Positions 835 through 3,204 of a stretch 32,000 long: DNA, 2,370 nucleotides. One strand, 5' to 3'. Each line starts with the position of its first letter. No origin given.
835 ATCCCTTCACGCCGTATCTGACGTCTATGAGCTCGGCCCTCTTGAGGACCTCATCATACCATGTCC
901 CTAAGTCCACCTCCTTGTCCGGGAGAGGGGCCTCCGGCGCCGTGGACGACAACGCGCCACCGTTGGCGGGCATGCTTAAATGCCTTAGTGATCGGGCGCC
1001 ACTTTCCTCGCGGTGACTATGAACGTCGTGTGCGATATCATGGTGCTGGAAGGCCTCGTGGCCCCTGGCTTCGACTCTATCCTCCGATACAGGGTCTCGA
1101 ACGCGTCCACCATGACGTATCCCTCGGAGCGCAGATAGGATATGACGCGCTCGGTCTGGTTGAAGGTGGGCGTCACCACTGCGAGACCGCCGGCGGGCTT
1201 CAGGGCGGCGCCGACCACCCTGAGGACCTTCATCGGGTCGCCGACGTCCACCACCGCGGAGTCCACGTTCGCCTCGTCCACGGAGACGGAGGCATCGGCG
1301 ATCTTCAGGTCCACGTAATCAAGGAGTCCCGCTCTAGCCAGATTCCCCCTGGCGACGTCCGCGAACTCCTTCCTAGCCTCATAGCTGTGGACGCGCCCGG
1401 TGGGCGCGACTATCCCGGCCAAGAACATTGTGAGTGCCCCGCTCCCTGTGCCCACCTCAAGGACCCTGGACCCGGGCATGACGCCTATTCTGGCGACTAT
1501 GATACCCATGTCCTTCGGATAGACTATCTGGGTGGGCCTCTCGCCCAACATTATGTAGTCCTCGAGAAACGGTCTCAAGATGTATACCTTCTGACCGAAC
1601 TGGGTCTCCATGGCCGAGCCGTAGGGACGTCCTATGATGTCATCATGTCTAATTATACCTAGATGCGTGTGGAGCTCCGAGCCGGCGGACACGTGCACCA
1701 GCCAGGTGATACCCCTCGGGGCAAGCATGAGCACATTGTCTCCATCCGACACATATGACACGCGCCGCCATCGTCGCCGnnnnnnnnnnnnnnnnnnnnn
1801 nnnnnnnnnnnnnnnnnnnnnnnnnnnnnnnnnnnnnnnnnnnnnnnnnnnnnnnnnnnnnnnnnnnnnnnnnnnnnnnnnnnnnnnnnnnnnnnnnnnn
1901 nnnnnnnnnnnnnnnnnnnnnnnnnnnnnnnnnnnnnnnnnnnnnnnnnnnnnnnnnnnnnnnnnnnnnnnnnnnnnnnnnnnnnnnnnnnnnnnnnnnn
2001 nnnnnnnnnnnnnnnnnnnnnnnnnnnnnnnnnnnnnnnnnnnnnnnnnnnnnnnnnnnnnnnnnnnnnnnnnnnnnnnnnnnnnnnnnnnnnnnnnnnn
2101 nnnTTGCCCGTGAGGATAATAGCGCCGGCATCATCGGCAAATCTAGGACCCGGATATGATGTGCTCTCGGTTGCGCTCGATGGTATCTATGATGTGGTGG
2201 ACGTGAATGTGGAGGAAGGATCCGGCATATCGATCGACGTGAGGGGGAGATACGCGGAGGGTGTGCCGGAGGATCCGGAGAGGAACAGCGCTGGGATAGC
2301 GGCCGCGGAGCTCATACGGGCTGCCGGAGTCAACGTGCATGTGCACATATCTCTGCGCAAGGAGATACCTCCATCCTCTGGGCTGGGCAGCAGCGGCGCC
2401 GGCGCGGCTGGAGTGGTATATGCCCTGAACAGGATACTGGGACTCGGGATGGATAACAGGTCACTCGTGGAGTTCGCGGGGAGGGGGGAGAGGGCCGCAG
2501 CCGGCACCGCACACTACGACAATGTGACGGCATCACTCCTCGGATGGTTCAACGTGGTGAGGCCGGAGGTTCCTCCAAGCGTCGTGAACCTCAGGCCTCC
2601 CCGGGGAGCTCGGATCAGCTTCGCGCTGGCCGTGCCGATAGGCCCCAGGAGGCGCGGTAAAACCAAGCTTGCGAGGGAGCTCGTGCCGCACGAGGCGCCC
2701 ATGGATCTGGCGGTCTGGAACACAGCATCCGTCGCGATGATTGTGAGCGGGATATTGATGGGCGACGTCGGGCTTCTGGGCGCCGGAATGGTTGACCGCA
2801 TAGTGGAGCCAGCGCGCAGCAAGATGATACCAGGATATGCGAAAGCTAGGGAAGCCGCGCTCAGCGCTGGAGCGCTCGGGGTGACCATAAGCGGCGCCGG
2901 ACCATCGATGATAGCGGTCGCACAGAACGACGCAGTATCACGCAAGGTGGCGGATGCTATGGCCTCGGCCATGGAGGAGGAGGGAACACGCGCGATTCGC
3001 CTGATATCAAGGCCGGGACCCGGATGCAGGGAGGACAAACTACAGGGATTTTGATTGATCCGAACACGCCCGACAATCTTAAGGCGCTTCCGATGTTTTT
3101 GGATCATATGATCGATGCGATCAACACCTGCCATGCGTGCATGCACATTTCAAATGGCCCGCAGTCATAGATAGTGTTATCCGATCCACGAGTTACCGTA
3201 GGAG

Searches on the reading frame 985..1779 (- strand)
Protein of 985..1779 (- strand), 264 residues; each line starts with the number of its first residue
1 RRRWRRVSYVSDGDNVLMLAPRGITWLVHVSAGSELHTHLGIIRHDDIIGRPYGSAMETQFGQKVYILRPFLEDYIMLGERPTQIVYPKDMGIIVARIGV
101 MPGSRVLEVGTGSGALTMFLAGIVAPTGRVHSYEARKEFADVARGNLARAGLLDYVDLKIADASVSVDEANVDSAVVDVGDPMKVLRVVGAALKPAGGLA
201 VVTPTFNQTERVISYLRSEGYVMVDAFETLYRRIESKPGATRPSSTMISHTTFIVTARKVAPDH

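Call 13: search_protein_families(library=pfam, proteins=[window:985-1779:-], max_evalue=0.01)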
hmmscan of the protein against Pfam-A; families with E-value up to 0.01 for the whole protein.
window:985-1779:- (264 aa): 12 families
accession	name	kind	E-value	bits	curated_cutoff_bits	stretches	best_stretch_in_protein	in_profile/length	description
PF08704.16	GCD14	-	4.6e-25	89.2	26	1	65-238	3-181/247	tRNA methyltransferase complex GCD14 subunit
PF01135.25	PCMT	-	9.9e-10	39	20.3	1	60-195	32-165/210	Protein-L-isoaspartate(D-aspartate) O-methyltransferase (PCMT)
PF14801.12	TrmI-like_N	-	7.5e-09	35.9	24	1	12-55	5-48/50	TrmI-like N-terminal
PF13847.12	Methyltransf_31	-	5.8e-08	33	27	1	103-205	4-113/145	Methyltransferase domain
PF21985.2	TR61B_FKBP-like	-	2.8e-05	24.3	27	1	31-62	24-55/55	TR61B FKBP-like domain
PF13649.12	Methyltransf_25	-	7.7e-05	23.8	27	1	106-197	1-97/97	Methyltransferase domain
PF01596.23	Methyltransf_3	-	0.0005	19.9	22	1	99-174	41-116/204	O-methyltransferase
PF08242.18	Methyltransf_12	-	0.00061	20.9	30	1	107-198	1-97/98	Methyltransferase domain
PF01209.24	Ubie_methyltran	-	0.00063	19.6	20.1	1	95-202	40-152/233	ubiE/COQ5 methyltransferase family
PF08241.18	Methyltransf_11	-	0.00077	20.5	21.2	1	107-200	1-94/95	Methyltransferase domain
PF00398.26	RrnaAD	-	0.0016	18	24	1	94-146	22-71/263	Ribosomal RNA adenine dimethylase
PF13578.12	Methyltransf_24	-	0.0081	17.5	26.3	0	107-188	1-86/105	Methyltransferase domain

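Call 19: find_homologous_proteins(query=window:985-1779:-, max_evalue=1e-30)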
Query window:985-1779:- (264 aa): 1406 proteins with E <= 1e-30 among 4454 candidates; the best 120 are listed.
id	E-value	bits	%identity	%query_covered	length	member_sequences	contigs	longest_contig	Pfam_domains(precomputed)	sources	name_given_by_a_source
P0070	1.1e-158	544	96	98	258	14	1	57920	PF13847.13,PF14801.13,PF13649.13,PF08704.17,PF01135.26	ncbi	ncbi:MAG: tRNA (adenine-N1)-methyltransferase [Conexivisphaera sp.]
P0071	1.6e-143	495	90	94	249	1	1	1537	PF13847.13,PF14801.13,PF13649.13,PF01596.24,PF08704.17,PF01135.26,PF13578.13,PF21985.3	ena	-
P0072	1.0e-140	486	85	96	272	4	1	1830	PF13847.13,PF14801.13,PF13649.13,PF08704.17,PF01135.26,PF21985.3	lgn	-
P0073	3.3e-128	445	74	97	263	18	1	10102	PF13847.13,PF14801.13,PF08704.17,PF01135.26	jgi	-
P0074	2.1e-125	435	77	96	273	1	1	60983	PF13847.13,PF14801.13,PF13649.13,PF08704.17,PF01135.26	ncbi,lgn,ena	-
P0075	1.1e-119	417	74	95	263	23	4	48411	PF13847.13,PF14801.13,PF13649.13,PF08704.17,PF01135.26,PF13578.13,PF08242.19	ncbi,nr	ncbi:MAG: tRNA (adenine-N1)-methyltransferase [Nitrososphaeria archaeon]|nr:tRNA (adenine-N1)-methyl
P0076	2.8e-114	399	71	95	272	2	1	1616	PF13847.13,PF05175.21,PF14801.13,PF13649.13,PF08704.17,PF01135.26,PF13578.13,PF08242.19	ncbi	ncbi:MAG: tRNA (adenine-N1)-methyltransferase [Conexivisphaera sp.]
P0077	7.1e-104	365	64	95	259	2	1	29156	PF13847.13,PF14801.13,PF08704.17,PF01135.26,PF13578.13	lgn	-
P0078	7.2e-97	342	60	93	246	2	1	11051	PF13847.13,PF14801.13,PF13649.13,PF08704.17,PF01135.26,PF13578.13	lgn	-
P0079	2.1e-75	272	51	94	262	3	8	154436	PF08704.17,PF01135.26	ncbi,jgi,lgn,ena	ncbi:MAG: tRNA methyltransferase [Nitrososphaerota archaeon]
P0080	2.2e-75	271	47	96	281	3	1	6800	PF13847.13,PF08704.17,PF01135.26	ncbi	-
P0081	9.2e-73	263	50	95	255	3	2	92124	PF13847.13,PF05175.21,PF13649.13,PF01596.24,PF08704.17,PF01135.26,PF13578.13,PF08241.19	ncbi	ncbi:MAG: tRNA (adenine-N1)-methyltransferase [Nitrososphaerota archaeon]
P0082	2.0e-72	262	48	97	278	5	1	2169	PF13847.13,PF13649.13,PF08704.17,PF01135.26,PF13578.13,PF08241.19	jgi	jgi:tRNA (adenine57-N1/adenine58-N1)-methyltransferase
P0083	2.1e-72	262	49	97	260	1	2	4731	PF13847.13,PF13649.13,PF08704.17,PF01135.26,PF08241.19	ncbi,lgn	-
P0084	2.3e-72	262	46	97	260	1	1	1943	PF13847.13,PF13649.13,PF08704.17,PF01135.26,PF13578.13,PF08241.19,PF08242.19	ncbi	ncbi:MAG: tRNA (adenine-N1)-methyltransferase [Nitrososphaerales archaeon]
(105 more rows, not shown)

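Call 20: find_encoding_contigs(protein=P0070, flank=10000, max_places=1)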
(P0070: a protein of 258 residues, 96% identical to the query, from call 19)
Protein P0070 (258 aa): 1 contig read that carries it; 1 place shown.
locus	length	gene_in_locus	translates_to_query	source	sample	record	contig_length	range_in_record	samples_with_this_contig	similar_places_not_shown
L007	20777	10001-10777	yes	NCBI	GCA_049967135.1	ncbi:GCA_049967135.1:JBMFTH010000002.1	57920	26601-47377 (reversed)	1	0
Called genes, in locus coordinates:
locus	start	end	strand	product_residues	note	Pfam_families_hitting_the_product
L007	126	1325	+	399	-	PF01566:Nramp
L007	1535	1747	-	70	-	-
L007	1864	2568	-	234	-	PF12773:DZR (faint)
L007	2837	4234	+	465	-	PF13433:Peripla_BP_5 (faint), PF13458:Peripla_BP_6, PF01094:ANF_receptor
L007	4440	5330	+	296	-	PF02653:BPD_transp_2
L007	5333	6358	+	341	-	PF02653:BPD_transp_2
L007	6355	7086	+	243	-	PF00005:ABC_tran, PF12399:BCA_ABC_TP_C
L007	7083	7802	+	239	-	PF00005:ABC_tran, PF13304:AAA_21 (faint)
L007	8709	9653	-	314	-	PF22700:MVD-like_N (weak), PF00288:GHMP_kinases_N, PF08544:GHMP_kinases_C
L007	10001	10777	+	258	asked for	PF14801:TrmI-like_N, PF01135:PCMT, PF08704:GCD14, PF13847:Methyltransf_31, PF13649:Methyltransf_25 (weak)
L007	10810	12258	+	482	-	PF00587:tRNA-synt_2b, PF03129:HGTP_anticodon, PF09180:ProRS-C_1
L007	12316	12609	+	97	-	PF01283:Ribosomal_S26e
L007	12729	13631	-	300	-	PF13793:Pribosyltran_N, PF00156:Pribosyltran, PF14572:Pribosyl_synth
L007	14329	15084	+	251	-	-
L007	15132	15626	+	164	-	PF03205:MobB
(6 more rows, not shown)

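Call 21: find_encoding_contigs(protein=P0074, flank=5000, max_places=1)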
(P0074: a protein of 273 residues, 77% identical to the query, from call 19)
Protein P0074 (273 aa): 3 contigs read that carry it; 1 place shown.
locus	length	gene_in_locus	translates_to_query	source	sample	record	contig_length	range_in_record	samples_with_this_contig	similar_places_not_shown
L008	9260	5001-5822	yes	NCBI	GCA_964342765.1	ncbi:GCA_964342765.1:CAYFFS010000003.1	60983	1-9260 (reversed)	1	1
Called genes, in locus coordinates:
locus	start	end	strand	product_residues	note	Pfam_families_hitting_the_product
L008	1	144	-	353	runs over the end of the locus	PF00180:Iso_dh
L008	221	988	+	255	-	-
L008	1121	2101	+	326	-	PF01170:UPF0020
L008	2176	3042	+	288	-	PF23023:Anti-Pycsar_Apyc1, PF12706:Lactamase_B_2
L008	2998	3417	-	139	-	PF01877:RNA_binding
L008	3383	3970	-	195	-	PF13671:AAA_33 (weak), PF13207:AAA_17, PF13238:AAA_18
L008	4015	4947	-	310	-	PF22700:MVD-like_N, PF00288:GHMP_kinases_N, PF08544:GHMP_kinases_C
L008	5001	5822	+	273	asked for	PF14801:TrmI-like_N, PF01135:PCMT, PF08704:GCD14, PF13847:Methyltransf_31 (weak), PF13649:Methyltransf_25 (faint)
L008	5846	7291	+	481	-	PF00587:tRNA-synt_2b, PF03129:HGTP_anticodon, PF09180:ProRS-C_1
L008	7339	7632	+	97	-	PF01283:Ribosomal_S26e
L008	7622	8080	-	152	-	PF03205:MobB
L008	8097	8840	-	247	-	-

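Call 22: find_encoding_contigs(protein=P0075, flank=5000, max_places=2)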
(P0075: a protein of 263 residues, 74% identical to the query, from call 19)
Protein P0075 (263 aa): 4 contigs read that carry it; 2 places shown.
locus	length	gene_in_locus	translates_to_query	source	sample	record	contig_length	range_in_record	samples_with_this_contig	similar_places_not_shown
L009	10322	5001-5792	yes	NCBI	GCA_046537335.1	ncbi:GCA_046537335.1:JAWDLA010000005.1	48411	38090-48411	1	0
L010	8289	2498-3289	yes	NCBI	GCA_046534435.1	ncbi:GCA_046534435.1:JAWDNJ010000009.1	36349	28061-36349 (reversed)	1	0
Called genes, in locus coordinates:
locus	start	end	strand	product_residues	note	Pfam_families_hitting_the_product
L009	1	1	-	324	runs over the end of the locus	PF03186:CobD_Cbib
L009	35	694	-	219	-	PF02654:CobS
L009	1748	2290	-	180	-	PF12804:NTP_transf_3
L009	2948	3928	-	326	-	PF01955:CbiZ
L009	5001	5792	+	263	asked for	PF14801:TrmI-like_N, PF08704:GCD14, PF01135:PCMT, PF13847:Methyltransf_31 (weak), PF08242:Methyltransf_12 (weak), PF13578:Methyltransf_24 (weak), PF13649:Methyltransf_25 (weak)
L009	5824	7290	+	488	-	PF00587:tRNA-synt_2b, PF03129:HGTP_anticodon, PF09180:ProRS-C_1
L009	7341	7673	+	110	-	PF01283:Ribosomal_S26e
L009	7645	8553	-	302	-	PF13793:Pribosyltran_N, PF00156:Pribosyltran, PF14572:Pribosyl_synth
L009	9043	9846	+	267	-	-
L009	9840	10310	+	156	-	PF03205:MobB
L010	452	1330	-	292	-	PF01955:CbiZ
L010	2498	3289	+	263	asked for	PF14801:TrmI-like_N, PF08704:GCD14, PF01135:PCMT, PF13847:Methyltransf_31 (weak), PF08242:Methyltransf_12 (weak), PF13578:Methyltransf_24 (weak), PF13649:Methyltransf_25 (weak)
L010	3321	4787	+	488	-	PF00587:tRNA-synt_2b, PF03129:HGTP_anticodon, PF09180:ProRS-C_1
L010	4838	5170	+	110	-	PF01283:Ribosomal_S26e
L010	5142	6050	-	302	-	PF13793:Pribosyltran_N, PF00156:Pribosyltran, PF14572:Pribosyl_synth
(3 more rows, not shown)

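Call 23: find_encoding_contigs(protein=P0077, flank=5000, max_places=1)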
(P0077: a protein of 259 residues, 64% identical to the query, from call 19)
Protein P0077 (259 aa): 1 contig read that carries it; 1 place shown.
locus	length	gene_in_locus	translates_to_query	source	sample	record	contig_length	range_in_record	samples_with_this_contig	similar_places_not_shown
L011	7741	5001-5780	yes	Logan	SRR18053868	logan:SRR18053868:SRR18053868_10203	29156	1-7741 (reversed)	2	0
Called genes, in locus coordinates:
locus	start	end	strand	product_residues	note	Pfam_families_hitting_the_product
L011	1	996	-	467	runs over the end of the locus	PF00696:AA_kinase, PF13840:ACT_7 (weak), PF22468:ACT_9, PF13840:ACT_7, PF01842:ACT, PF22468:ACT_9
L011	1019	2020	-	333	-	PF00208:ELFV_dehydrog (weak), PF03447:NAD_binding_3 (weak), PF00742:Homoserine_dh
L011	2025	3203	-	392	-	PF00291:PALP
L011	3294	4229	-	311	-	PF22700:MVD-like_N (weak), PF00288:GHMP_kinases_N, PF08544:GHMP_kinases_C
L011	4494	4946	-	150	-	-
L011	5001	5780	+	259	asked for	PF14801:TrmI-like_N (weak), PF08704:GCD14, PF01135:PCMT, PF13847:Methyltransf_31, PF13578:Methyltransf_24 (weak)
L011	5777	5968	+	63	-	-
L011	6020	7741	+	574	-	?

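Call 29: find_encoding_contigs(protein=P0071, flank=5000, max_places=2)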
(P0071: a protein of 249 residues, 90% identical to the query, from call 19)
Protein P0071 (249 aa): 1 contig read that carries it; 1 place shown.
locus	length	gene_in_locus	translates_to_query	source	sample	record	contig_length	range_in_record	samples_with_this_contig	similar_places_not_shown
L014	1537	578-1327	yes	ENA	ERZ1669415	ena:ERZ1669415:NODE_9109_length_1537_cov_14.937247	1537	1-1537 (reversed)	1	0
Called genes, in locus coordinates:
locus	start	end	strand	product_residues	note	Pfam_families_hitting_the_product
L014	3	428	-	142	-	?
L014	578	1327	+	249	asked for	PF14801:TrmI-like_N (weak), PF21985:TR61B_FKBP-like (faint), PF01135:PCMT, PF08704:GCD14, PF01596:Methyltransf_3 (weak), PF13847:Methyltransf_31, PF13578:Methyltransf_24 (faint), PF13649:Methyltransf_25 (weak)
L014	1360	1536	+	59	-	?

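Call 30: find_encoding_contigs(protein=P0072, flank=5000, max_places=2)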
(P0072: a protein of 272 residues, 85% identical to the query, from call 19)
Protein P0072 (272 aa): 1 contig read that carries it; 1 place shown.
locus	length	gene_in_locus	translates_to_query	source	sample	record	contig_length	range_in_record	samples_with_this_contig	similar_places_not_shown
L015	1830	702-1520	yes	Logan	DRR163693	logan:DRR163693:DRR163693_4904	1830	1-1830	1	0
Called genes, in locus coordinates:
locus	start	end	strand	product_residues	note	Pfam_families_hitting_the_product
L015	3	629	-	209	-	?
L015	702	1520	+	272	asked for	PF14801:TrmI-like_N, PF21985:TR61B_FKBP-like (weak), PF01135:PCMT, PF08704:GCD14, PF13649:Methyltransf_25 (weak), PF13847:Methyltransf_31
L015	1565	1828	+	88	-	?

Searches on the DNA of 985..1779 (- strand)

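Call 52: search_rna_families(sources=[L010, L009, L021, L007], threshold=gathering)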
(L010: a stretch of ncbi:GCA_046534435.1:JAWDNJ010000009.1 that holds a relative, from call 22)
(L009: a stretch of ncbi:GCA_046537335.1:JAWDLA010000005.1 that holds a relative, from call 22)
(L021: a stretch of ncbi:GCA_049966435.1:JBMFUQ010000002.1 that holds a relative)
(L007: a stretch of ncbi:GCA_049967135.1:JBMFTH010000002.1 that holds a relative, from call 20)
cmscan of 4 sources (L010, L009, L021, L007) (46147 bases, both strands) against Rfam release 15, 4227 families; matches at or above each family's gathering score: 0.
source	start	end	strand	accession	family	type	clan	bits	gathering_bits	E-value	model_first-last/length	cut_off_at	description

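Call 54: search_rna_families(source=L010, start=7780, end=8200, threshold=evalue, max_evalue=10, show_alignments=3)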
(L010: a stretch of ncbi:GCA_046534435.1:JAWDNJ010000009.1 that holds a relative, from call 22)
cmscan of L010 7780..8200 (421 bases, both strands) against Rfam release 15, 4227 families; matches with E-value up to 10: 3.
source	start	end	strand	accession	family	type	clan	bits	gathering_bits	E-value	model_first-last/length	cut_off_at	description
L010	7839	7921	+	RF02814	Sso133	Gene; sRNA;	-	15.2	44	2.8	1-73/73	no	Sulfolobus sRNA133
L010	7972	8034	-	RF01840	ovine_lenti_FSE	Cis-reg; frameshift_element;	-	14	45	3.3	1-54/54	no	ribosomal frameshift element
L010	7878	8001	+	RF02042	HOTTIP_3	Gene; lncRNA;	-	6.3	50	3.3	214-353/353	no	HOXA transcript at the distal tip, conserved region 3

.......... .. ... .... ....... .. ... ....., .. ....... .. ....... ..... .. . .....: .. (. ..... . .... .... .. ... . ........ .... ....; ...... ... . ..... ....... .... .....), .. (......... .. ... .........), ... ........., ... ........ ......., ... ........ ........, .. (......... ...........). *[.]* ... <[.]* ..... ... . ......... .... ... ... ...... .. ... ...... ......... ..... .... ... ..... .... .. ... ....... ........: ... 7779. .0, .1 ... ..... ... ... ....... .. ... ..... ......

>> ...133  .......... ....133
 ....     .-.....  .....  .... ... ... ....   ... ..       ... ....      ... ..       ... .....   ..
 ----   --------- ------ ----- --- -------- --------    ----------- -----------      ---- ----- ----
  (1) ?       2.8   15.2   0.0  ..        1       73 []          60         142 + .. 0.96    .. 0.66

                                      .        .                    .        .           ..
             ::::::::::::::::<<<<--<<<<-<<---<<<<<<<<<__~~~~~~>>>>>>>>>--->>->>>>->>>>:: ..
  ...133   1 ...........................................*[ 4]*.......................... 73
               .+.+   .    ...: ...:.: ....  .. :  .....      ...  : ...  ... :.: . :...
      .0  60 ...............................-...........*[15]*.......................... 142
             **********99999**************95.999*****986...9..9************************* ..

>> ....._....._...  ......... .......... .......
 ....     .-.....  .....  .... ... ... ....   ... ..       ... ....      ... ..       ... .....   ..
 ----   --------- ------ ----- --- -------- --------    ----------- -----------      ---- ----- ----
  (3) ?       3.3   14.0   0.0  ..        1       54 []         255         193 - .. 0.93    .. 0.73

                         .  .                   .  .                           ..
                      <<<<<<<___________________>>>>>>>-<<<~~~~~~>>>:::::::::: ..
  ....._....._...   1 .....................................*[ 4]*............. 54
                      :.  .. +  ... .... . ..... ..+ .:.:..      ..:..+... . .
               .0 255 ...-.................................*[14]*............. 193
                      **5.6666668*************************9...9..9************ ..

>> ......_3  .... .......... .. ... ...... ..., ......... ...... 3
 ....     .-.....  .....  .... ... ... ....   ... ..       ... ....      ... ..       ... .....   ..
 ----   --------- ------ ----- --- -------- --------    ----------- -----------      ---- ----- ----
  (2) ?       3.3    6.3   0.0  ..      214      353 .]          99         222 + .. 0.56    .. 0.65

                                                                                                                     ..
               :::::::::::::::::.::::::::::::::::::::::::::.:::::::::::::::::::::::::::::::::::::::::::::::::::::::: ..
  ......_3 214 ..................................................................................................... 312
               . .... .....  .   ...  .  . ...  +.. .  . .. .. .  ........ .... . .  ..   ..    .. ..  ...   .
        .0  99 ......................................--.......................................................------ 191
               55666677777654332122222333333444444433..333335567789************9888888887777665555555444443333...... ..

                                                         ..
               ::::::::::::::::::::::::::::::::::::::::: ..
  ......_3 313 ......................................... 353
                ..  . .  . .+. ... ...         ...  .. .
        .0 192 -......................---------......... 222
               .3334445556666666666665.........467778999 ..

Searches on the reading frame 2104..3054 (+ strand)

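Call 13: search_protein_families(library=pfam, proteins=[window:2104-3054:+], max_evalue=0.01)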
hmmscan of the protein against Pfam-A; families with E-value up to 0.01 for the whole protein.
window:2104-3054:+ (316 aa): 3 families
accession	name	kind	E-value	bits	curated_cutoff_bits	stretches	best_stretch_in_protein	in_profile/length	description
PF00288.32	GHMP_kinases_N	-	2.3e-17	63.4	22.3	1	66-147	6-86/87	GHMP kinases N terminal domain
PF08544.19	GHMP_kinases_C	-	3e-11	44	21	1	218-291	6-84/85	GHMP kinases C terminal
PF22700.2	MVD-like_N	-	2.7e-07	30.8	27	1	19-132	24-135/157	Diphosphomevalonate decarboxylase-like N-terminal domain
